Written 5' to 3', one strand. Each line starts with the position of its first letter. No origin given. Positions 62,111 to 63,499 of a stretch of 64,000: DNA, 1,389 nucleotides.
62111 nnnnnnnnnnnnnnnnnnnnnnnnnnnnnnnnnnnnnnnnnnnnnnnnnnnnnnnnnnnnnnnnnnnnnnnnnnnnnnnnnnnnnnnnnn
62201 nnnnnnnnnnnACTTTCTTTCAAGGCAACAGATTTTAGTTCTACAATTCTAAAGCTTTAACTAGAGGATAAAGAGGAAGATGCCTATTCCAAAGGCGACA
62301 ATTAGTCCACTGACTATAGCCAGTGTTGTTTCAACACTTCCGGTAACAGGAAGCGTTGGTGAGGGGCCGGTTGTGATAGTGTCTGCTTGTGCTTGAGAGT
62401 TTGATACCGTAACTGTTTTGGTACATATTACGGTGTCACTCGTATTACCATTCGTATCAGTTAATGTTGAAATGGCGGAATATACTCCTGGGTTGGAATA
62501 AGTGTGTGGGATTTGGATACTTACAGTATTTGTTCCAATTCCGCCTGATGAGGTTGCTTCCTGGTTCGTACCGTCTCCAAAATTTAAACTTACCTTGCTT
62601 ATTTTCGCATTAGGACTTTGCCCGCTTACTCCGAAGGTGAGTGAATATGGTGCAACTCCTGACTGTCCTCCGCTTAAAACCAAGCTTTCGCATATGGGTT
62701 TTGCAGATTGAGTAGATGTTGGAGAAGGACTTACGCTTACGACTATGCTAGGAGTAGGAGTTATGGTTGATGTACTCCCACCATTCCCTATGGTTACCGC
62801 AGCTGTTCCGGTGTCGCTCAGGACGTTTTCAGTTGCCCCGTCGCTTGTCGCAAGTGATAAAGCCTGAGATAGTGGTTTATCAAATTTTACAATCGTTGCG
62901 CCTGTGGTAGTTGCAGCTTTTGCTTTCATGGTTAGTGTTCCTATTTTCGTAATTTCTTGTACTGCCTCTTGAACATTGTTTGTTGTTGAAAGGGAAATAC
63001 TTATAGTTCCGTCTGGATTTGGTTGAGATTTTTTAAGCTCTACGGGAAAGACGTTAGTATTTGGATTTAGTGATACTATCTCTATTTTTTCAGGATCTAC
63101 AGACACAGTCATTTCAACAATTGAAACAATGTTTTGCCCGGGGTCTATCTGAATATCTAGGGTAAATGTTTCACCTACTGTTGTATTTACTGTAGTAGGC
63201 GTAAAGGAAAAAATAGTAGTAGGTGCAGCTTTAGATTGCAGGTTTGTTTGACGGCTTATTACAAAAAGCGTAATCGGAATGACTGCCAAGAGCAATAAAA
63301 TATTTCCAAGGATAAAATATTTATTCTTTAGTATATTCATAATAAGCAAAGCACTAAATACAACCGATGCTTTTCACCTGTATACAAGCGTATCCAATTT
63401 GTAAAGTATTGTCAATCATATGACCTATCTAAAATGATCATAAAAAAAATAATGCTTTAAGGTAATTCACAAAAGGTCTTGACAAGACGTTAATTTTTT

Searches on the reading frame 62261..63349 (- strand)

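Call 47: search_protein_families(library=pfam, proteins=[window:62261-63349:-], max_evalue=0.0001)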
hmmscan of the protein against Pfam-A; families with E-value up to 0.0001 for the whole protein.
window:62261-63349:- (362 aa): 1 family
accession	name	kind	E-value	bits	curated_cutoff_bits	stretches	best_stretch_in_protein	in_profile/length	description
PF18911.6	PKD_4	-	6.7e-06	26.5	27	1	235-310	18-82/85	PKD domain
